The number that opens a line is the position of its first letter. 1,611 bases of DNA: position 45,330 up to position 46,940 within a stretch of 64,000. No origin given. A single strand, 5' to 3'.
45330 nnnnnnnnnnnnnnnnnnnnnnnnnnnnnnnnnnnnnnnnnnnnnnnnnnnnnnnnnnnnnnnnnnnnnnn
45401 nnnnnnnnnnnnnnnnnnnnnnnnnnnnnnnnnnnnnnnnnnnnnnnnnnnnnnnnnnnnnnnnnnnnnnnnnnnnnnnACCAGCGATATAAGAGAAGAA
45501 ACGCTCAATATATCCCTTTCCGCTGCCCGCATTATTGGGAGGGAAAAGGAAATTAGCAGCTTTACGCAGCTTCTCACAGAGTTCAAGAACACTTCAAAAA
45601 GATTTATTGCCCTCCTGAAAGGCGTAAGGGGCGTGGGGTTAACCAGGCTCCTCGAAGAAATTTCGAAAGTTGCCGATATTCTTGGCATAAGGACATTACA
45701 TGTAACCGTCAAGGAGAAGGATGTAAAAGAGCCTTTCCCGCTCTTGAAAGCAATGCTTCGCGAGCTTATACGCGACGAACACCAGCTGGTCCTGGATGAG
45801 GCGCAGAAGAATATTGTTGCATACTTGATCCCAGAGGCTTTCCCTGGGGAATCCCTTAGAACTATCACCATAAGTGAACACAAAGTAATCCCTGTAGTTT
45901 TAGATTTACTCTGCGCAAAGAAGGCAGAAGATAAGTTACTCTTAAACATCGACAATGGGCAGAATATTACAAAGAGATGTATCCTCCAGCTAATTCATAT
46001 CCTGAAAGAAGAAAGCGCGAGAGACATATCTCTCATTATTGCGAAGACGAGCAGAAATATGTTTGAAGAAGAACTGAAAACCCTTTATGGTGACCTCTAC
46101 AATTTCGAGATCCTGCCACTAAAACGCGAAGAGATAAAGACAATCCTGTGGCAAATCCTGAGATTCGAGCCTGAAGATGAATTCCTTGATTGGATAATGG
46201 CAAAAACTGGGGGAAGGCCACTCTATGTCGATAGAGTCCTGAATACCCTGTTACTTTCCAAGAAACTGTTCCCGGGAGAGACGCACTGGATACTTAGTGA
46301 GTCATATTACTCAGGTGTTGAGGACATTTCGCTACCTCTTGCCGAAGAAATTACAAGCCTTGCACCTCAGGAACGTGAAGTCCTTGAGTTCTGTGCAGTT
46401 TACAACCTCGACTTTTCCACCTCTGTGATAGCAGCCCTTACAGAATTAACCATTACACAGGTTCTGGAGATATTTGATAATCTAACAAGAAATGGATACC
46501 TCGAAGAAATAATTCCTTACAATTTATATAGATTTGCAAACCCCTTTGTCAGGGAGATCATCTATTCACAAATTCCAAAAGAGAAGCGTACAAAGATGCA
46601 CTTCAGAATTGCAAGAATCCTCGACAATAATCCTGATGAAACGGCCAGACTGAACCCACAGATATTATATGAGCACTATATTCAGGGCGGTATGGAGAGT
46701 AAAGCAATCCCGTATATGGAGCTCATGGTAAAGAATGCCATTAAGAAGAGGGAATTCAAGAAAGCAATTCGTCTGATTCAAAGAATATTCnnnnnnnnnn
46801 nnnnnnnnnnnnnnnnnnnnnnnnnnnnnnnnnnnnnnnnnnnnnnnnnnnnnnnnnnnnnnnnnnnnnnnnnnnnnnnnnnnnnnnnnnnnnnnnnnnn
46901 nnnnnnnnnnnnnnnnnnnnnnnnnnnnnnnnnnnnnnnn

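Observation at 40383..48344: Paired giant STAND signalling proteins with opposite second-messenger outputs; the GGDEF paralog has a dead NTPase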

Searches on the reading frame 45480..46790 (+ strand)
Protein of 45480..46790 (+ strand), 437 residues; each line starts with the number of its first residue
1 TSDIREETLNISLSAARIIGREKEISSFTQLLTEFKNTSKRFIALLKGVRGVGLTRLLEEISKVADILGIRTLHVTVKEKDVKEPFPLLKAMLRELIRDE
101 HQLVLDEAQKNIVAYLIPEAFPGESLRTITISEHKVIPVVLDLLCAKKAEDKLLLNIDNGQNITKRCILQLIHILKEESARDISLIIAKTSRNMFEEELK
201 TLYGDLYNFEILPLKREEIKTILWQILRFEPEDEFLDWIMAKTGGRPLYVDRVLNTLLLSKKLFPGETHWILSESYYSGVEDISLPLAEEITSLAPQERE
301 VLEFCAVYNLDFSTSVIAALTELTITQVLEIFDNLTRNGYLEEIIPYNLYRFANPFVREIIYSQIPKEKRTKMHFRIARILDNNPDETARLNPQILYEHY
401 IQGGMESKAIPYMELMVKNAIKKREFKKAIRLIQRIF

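Call 45: predict_structure(alignment_id=A3)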
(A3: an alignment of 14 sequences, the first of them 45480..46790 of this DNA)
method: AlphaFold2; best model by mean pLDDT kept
length: 437 residues; sequences in the alignment: 14
mean_pLDDT: 83.8   pTM: 0.72
mean pLDDT of the five models: 83.8, 82.8, 81.7, 79.6, 79.4
residues with pLDDT >= 90: 166; 70-90: 225; 50-70: 35; < 50: 11
segments of 3 or more residues with pLDDT < 50: 1-7, 282-284
pLDDT, mean of each block of 10 residues (from residue 1): 45 82 95 92 91 92 95 90 86 83 74 82 60 86 88 93 89 92 93 79 90 93 91 90 85 86 85 76 60 86 92 91 92 82 77 78 87 92 83 83 81 71 71 76
secondary structure, 60 per line:
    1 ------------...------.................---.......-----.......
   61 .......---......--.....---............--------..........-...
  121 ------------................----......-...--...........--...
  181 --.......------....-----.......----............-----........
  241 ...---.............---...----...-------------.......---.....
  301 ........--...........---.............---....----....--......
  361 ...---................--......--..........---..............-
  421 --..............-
elements in order: H22-38 E42-48 H54-67 E71-76 H79-83 H87-98 H107-116 H133-148 E153-158 H165-175 E183-189 H196-199 E205-211 H216-227 H233-243 H247-259 E263-265 E270-272 H286-292 H296-308 E311-313 H314-321 H325-337 E341-344 E349-352 H355-363 H367-382 H385-390 H393-402 H406-419 H423-436
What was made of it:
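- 45531..46787 (+): STAND module of B (aa 182-600): nucleotide-binding-like domain, helical domain with the TGGRPLY (GxP) motif, and winged helix. AF2 model: pLDDT 83.8, pTM 0.72 (call 45).
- The model is confident, with pLDDT 83.8 (call 45).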

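Call 47: fold_search(model_id=the predicted structure, library=pdb)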
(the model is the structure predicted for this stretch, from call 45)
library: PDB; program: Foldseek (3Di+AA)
matches with E <= 10: 1796; with E <= 0.001: 345
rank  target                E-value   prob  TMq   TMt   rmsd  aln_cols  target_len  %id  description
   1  3shf                  1.6e-10  1.00  0.40  0.17  16.6       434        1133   13  Crystal structure of the R265S mutant of full-length murine Apaf-1 (released 2011-08-24)
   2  3sfz                  1.9e-10  1.00  0.40  0.17  17.3       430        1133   12  Crystal structure of full-length murine Apaf-1 (released 2011-08-24)
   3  1z6t_B                7.2e-10  1.00  0.39  0.30  19.1       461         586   14  Structure of the apoptotic protease-activating factor 1 bound to ADP (released 2005-04-19)
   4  1z6t_A                8.3e-10  1.00  0.38  0.30  18.6       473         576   14  Structure of the apoptotic protease-activating factor 1 bound to ADP (released 2005-04-19)
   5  4m9s_B                1.8e-09  1.00  0.51  0.45   8.5       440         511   15  crystal structure of CED-4 bound CED-3 fragment (released 2013-10-23)
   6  2a5y_C                2.6e-09  1.00  0.49  0.56   7.9       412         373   13  Structure of a CED-4/CED-9 complex (released 2005-10-11)
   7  8jo0_A                3.8e-09  1.00  0.49  0.53   7.4       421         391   13  The Cryo-EM structure of a heptameric CED-4/CED-3 catalytic complex (released 2023-06-28)
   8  2a5y_B                4.6e-09  1.00  0.49  0.44   7.5       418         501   13  Structure of a CED-4/CED-9 complex (released 2005-10-11)
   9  4m9s_A                5.0e-09  1.00  0.50  0.44   8.2       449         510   13  crystal structure of CED-4 bound CED-3 fragment (released 2013-10-23)
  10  2qby_B                5.3e-09  1.00  0.47  0.54   9.0       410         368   16  Crystal structure of a heterodimer of Cdc6/Orc1 initiators bound to origin DNA (from S. solfataricus) (released 2007-09-11)
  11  8bob_C                5.8e-09  1.00  0.37  0.39  18.9       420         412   12  Structural basis for negative regulation of the maltose system (released 2023-10-18)
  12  5juy_A                1.0e-08  1.00  0.57  0.25   8.0       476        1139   12  Active human apoptosome with procaspase-9 (released 2016-10-19)
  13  6mfv_A                1.2e-08  1.00  0.31  0.23  19.1       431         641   13  Crystal structure of the Signal Transduction ATPase with Numerous Domains (STAND) protein with a tetratricopeptide rep (released 2019-02-20)
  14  3j2t_A                1.8e-08  1.00  0.51  0.23   8.6       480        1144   12  An improved model of the human apoptosome (released 2013-04-10)
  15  5juy_B                2.3e-08  1.00  0.57  0.24   8.0       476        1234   12  Active human apoptosome with procaspase-9 (released 2016-10-19)
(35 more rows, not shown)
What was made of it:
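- On STAND NTPase: Foldseek against the PDB gives Apaf-1 at 1.6e-10, CED-4, MalT 8bob, 6mfv and plant NLRs (calls 45, 47).
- STAND fold of B's module: calls 45, 47.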

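Call 61: search_protein_representatives(alignment_id=A4)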
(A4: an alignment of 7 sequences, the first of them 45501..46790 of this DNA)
Query: 7 sequences, 430 profile positions. Proteins with E-value up to 0.001 (for the whole library): 19884; up to 1e-10: 2427; up to 1e-30: 8. The best 150 are listed.
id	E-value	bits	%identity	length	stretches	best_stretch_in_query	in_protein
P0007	2.4e-215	731.9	-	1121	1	3-430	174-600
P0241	4.4e-62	226.9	-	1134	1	4-428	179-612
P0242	1.6e-33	132.8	-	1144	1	6-380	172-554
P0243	3.8e-33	131.6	-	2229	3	10-427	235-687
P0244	1.1e-32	130.1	-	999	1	4-405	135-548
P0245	2.0e-32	129.2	-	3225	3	8-427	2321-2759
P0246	2.1e-31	125.8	-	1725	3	3-379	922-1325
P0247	1.0e-30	123.5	-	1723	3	104-379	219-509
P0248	8.2e-30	120.6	-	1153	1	6-405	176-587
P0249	1.8e-29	119.4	-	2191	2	11-425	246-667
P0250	4.2e-29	118.2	-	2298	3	11-407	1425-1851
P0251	5.7e-29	117.8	-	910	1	8-406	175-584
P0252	9.6e-29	117.1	-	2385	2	11-427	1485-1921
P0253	5.4e-28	114.6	-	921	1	10-379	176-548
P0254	5.5e-28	114.6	-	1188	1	11-397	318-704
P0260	2.2e-26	109.3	-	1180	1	6-426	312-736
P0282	9.6e-23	97.3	-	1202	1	6-425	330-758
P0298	1.8e-21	93.1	-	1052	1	11-414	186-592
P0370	4.0e-19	85.4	-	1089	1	11-385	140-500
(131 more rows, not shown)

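Call 64: search_protein_families(library=pfam, proteins=[P0241, P0254, P0260, P0282, P0242, P0244, P0298, P0370], max_evalue=0.0001)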
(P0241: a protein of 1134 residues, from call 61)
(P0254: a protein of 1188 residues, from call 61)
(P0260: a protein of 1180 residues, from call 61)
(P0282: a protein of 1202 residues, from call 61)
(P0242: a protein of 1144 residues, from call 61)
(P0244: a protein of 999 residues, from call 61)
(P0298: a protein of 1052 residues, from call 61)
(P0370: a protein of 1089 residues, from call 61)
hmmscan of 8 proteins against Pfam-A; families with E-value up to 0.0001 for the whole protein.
P0241 (1134 aa): 8 families
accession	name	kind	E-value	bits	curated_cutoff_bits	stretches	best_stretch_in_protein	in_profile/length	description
PF00990.26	GGDEF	-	5.9e-49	166.4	23.8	1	9-164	2-161/161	Diguanylate cyclase, GGDEF domain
PF13424.12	TPR_12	-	7.8e-22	77.7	30.1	2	790-860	5-77/77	Tetratricopeptide repeat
PF13191.12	AAA_16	-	3.7e-15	57.3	32.6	1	185-359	1-167/167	AAA ATPase domain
PF07719.23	TPR_2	-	6.5e-10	38.8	27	0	629-656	3-30/34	Tetratricopeptide repeat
PF01637.24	ATPase_2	-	2.9e-08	34.3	33.2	1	195-428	7-223/225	ATPase domain predominantly from Archaea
PF13401.12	AAA_22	-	4.1e-08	34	27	1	207-361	4-123/130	AAA domain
PF17874.7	TPR_MalT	-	1.1e-06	28.6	45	0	771-1025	63-321/336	MalT-like TPR region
PF13374.12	TPR_10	-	5.6e-06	26.6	27.5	0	830-860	4-34/42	Tetratricopeptide repeat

P0254 (1188 aa): 21 families
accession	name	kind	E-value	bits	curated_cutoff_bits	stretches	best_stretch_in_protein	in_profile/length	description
PF00069.31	Pkinase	-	1.8e-47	162.4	31.7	1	10-264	1-253/263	Protein kinase domain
PF07714.23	PK_Tyr_Ser-Thr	-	1.3e-33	116.8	23.1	1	11-219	2-207/258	Protein tyrosine and serine/threonine kinase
PF13424.12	TPR_12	-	1.2e-27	96.3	30.1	3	913-977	10-76/77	Tetratricopeptide repeat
PF07719.23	TPR_2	-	1.7e-19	68.7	27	0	912-936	7-31/34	Tetratricopeptide repeat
PF00515.34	TPR_1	-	2.6e-16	59.1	27.8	0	913-936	8-31/34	Tetratricopeptide repeat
PF17874.7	TPR_MalT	-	1.6e-15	57.7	45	1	913-1059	47-194/336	MalT-like TPR region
PF13191.12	AAA_16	-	2e-15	58.1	32.6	1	319-479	3-159/167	AAA ATPase domain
PF13181.12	TPR_8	-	1.7e-14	53.1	25.7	0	793-825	2-34/34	Tetratricopeptide repeat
PF13428.12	TPR_14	-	1.6e-12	47.2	23.5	0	793-834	2-43/44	Tetratricopeptide repeat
PF13374.12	TPR_10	-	1.9e-12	47.2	27.5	0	987-1012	3-28/42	Tetratricopeptide repeat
PF14559.12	TPR_19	-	5.2e-11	43.1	25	0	804-849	3-48/68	Tetratricopeptide repeat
PF13176.12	TPR_7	-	2e-10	40.4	27.9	0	764-783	5-24/36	Tetratricopeptide repeat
PF13414.12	TPR_11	-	1e-07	31.9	26.8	1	815-838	17-40/42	TPR repeat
PF07721.20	TPR_4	-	3.9e-07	30.5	27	0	990-1011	5-26/26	Tetratricopeptide repeat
PF13431.12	TPR_17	-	8.4e-07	29.2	24.4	1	815-846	2-33/34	Tetratricopeptide repeat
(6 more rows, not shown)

P0260 (1180 aa): 22 families
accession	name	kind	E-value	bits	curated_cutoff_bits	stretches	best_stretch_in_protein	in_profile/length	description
PF00069.31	Pkinase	-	9.6e-51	173.1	31.7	1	12-267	1-255/263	Protein kinase domain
PF07714.23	PK_Tyr_Ser-Thr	-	8.9e-34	117.4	23.1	1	13-240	2-231/258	Protein tyrosine and serine/threonine kinase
PF13424.12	TPR_12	-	6.8e-29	100.3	30.1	2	937-1008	2-75/77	Tetratricopeptide repeat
PF13432.12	TPR_16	-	5.5e-19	68.7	32.7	1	754-817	1-64/65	Tetratricopeptide repeat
PF07719.23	TPR_2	-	9.5e-18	63.2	27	0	982-1007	5-30/34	Tetratricopeptide repeat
PF13191.12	AAA_16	-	1.6e-16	61.7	32.6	1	316-486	1-167/167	AAA ATPase domain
PF13428.12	TPR_14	-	3.1e-15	55.6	23.5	0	751-793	2-44/44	Tetratricopeptide repeat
PF13181.12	TPR_8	-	9.1e-15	53.9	25.7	0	785-817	2-34/34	Tetratricopeptide repeat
PF00515.34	TPR_1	-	5.2e-13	48.7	27.8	0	984-1004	7-27/34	Tetratricopeptide repeat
PF13374.12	TPR_10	-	1.5e-11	44.3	27.5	0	981-1006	5-30/42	Tetratricopeptide repeat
PF17667.7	Pkinase_fungal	-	6e-10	38.8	24.1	1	112-209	289-386/387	Fungal protein kinase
PF13176.12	TPR_7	-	9.6e-10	38.2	27.9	0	755-783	4-34/36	Tetratricopeptide repeat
PF14559.12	TPR_19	-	6.3e-09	36.5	25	0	802-844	9-51/68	Tetratricopeptide repeat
PF13174.12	TPR_6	-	6.3e-08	33.2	26.3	0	753-781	3-31/33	Tetratricopeptide repeat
PF13414.12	TPR_11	-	8.3e-08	32.2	26.8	0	806-828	16-38/42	TPR repeat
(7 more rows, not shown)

P0282 (1202 aa): 14 families
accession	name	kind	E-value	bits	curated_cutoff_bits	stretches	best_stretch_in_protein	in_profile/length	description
PF00069.31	Pkinase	-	2.7e-50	171.7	31.7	1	14-279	1-260/263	Protein kinase domain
PF07714.23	PK_Tyr_Ser-Thr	-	2.2e-36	126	23.1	1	16-272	3-250/258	Protein tyrosine and serine/threonine kinase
PF13424.12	TPR_12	-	7e-27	93.9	30.1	3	880-952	2-76/77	Tetratricopeptide repeat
PF13191.12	AAA_16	-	7.4e-16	59.5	32.6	1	334-505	1-164/167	AAA ATPase domain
PF07719.23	TPR_2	-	1.1e-14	53.6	27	0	802-830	2-30/34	Tetratricopeptide repeat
PF13374.12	TPR_10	-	1.4e-12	47.6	27.5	0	802-834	3-35/42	Tetratricopeptide repeat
PF13181.12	TPR_8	-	1.2e-11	44.2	25.7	0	802-832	2-32/34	Tetratricopeptide repeat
PF00515.34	TPR_1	-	8.5e-11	41.6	27.8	0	927-951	7-31/34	Tetratricopeptide repeat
PF13176.12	TPR_7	-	3.5e-10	39.6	27.9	0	803-835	1-33/36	Tetratricopeptide repeat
PF13432.12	TPR_16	-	1.7e-07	32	32.7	0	771-831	1-61/65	Tetratricopeptide repeat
PF14938.12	SNAP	-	3e-06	27.4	25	0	894-992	87-186/282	Soluble NSF attachment protein, SNAP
PF13401.12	AAA_22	-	1.7e-05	25.6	27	1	361-515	6-125/130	AAA domain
PF07721.20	TPR_4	-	4.8e-05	24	27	0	802-825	2-25/26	Tetratricopeptide repeat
PF10602.15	RPN7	-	6.3e-05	23.2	29.6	0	1014-1113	49-145/174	26S proteasome subunit RPN7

P0242 (1144 aa): 20 families
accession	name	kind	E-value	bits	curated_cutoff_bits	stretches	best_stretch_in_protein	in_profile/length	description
PF13424.12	TPR_12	-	2.3e-57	191.6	30.1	7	700-768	6-76/77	Tetratricopeptide repeat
PF00990.26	GGDEF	-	5.3e-43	147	23.8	1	8-160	2-161/161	Diguanylate cyclase, GGDEF domain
PF00515.34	TPR_1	-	3.6e-29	99.8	27.8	2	778-808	2-32/34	Tetratricopeptide repeat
PF13181.12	TPR_8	-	6.8e-29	98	25.7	0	778-809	2-33/34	Tetratricopeptide repeat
PF13374.12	TPR_10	-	2.3e-25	88.3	27.5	1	736-771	1-36/42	Tetratricopeptide repeat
PF17874.7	TPR_MalT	-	4.1e-22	79.3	45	1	831-1032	14-216/336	MalT-like TPR region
PF07719.23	TPR_2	-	4.2e-22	76.8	27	1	737-765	1-29/34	Tetratricopeptide repeat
PF13191.12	AAA_16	-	7.6e-15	56.2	32.6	1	177-347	2-167/167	AAA ATPase domain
PF10602.15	RPN7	-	3e-14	53.5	29.6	1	915-1093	13-142/174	26S proteasome subunit RPN7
PF13176.12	TPR_7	-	9.9e-14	50.6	27.9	0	780-812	2-34/36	Tetratricopeptide repeat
PF14938.12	SNAP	-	1.1e-10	42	25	0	1051-1135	29-112/282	Soluble NSF attachment protein, SNAP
PF13428.12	TPR_14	-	3e-10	40.2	23.5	0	778-816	2-40/44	Tetratricopeptide repeat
PF13432.12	TPR_16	-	3.9e-09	37.2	32.7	0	703-764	3-58/65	Tetratricopeptide repeat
PF18768.7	RNPP_C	-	6.9e-09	36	26.5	0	737-824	79-168/213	RNPP family C-terminal domain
PF13431.12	TPR_17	-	6.3e-07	29.6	24.4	0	937-958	12-33/34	Tetratricopeptide repeat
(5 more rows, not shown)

P0244 (999 aa): 16 families
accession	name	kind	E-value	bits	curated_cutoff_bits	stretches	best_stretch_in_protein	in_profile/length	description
PF13424.12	TPR_12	-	1.9e-45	153.4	30.1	3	671-740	5-76/77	Tetratricopeptide repeat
PF00990.26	GGDEF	-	1.5e-31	109.7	23.8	1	2-124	32-161/161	Diguanylate cyclase, GGDEF domain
PF00515.34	TPR_1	-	2.8e-30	103.3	27.8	1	792-819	4-31/34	Tetratricopeptide repeat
PF07719.23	TPR_2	-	3.5e-28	95.8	27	0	712-739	4-31/34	Tetratricopeptide repeat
PF13374.12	TPR_10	-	3.1e-22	78.3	27.5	1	712-742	5-35/42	Tetratricopeptide repeat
PF13181.12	TPR_8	-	1.8e-17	62.4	25.7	0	831-860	3-32/34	Tetratricopeptide repeat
PF13176.12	TPR_7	-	2e-16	59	27.9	0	715-744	5-34/36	Tetratricopeptide repeat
PF13191.12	AAA_16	-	9.7e-16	59.1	32.6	1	142-312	2-163/167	AAA ATPase domain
PF17874.7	TPR_MalT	-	8.4e-11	42.2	45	0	744-904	35-196/336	MalT-like TPR region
PF14938.12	SNAP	-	1.9e-09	37.9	25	1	716-857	42-183/282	Soluble NSF attachment protein, SNAP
PF10602.15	RPN7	-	7.5e-09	35.9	29.6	1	819-944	26-147/174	26S proteasome subunit RPN7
PF13428.12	TPR_14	-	3.9e-06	27.5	23.5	0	713-737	5-29/44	Tetratricopeptide repeat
PF13414.12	TPR_11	-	5.1e-06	26.5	26.8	0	796-826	1-31/42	TPR repeat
PF13174.12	TPR_6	-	1e-05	26.3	26.3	0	715-734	6-25/33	Tetratricopeptide repeat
PF04212.24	MIT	-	6.1e-05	23.5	30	0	555-594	13-52/66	MIT (microtubule interacting and transport) domain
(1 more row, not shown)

P0298 (1052 aa): 16 families
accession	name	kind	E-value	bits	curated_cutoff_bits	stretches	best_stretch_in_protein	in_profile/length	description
PF00990.26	GGDEF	-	3.7e-47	160.5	23.8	1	9-164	3-161/161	Diguanylate cyclase, GGDEF domain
PF13424.12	TPR_12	-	6.7e-30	103.5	30.1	1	782-855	1-76/77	Tetratricopeptide repeat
PF07719.23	TPR_2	-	5.8e-22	76.4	27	0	745-776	2-33/34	Tetratricopeptide repeat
PF00515.34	TPR_1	-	6.2e-19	67.4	27.8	0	745-775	2-32/34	Tetratricopeptide repeat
PF13191.12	AAA_16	-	2.4e-17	64.4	32.6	1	186-349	2-166/167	AAA ATPase domain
PF13181.12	TPR_8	-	3.8e-16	58.2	25.7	0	744-776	1-33/34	Tetratricopeptide repeat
PF17874.7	TPR_MalT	-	1.4e-15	57.9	45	0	748-859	44-157/336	MalT-like TPR region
PF13428.12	TPR_14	-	3.8e-10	39.9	23.5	0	569-600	9-40/44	Tetratricopeptide repeat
PF13374.12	TPR_10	-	1.3e-09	38.2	27.5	0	744-776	2-34/42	Tetratricopeptide repeat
PF13176.12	TPR_7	-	1.5e-08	34.5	27.9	0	788-820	3-35/36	Tetratricopeptide repeat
PF14559.12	TPR_19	-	1.7e-07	31.9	25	0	657-682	26-51/68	Tetratricopeptide repeat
PF10923.14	BrxC_BrxD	-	3.7e-06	26.5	22.2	1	185-246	26-86/414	BREX system ATP-binding protein BrxC/D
PF13431.12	TPR_17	-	1.1e-05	25.7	24.4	0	657-677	14-34/34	Tetratricopeptide repeat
PF13174.12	TPR_6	-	1.8e-05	25.5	26.3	0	658-678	2-22/33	Tetratricopeptide repeat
PF17853.6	GGDEF_2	-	3.5e-05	24.4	24.5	1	40-154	24-114/116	GGDEF-like domain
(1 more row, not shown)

P0370 (1089 aa): 13 families
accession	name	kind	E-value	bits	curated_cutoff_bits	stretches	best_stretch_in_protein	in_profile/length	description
PF13424.12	TPR_12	-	3.9e-29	101.1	30.1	2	716-785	5-76/77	Tetratricopeptide repeat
PF17874.7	TPR_MalT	-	4.8e-15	56.1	45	1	805-981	12-187/336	MalT-like TPR region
PF13191.12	AAA_16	-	1.5e-12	48.8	32.6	1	140-291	2-164/167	AAA ATPase domain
PF07719.23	TPR_2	-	8.6e-12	44.7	27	1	754-784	1-31/34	Tetratricopeptide repeat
PF13176.12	TPR_7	-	9e-12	44.5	27.9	0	756-786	1-31/36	Tetratricopeptide repeat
PF00515.34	TPR_1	-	1.3e-08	34.7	27.8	0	754-784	1-31/34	Tetratricopeptide repeat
PF13428.12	TPR_14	-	1.8e-08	34.7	23.5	0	676-706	3-33/44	Tetratricopeptide repeat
PF13401.12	AAA_22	-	3.5e-08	34.3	27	1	163-287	5-115/130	AAA domain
PF00931.28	NB-ARC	-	9.8e-07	28.7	23.5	1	147-395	5-232/248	NB-ARC domain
PF13181.12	TPR_8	-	2.8e-06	27.5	25.7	0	754-785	1-32/34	Tetratricopeptide repeat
PF13432.12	TPR_16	-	4.3e-06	27.5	32.7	0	759-820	2-57/65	Tetratricopeptide repeat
PF01637.24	ATPase_2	-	5.4e-06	26.8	33.2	1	142-283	3-136/225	ATPase domain predominantly from Archaea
PF13173.12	AAA_14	-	6.5e-05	23.4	27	0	166-210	5-43/129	AAA domain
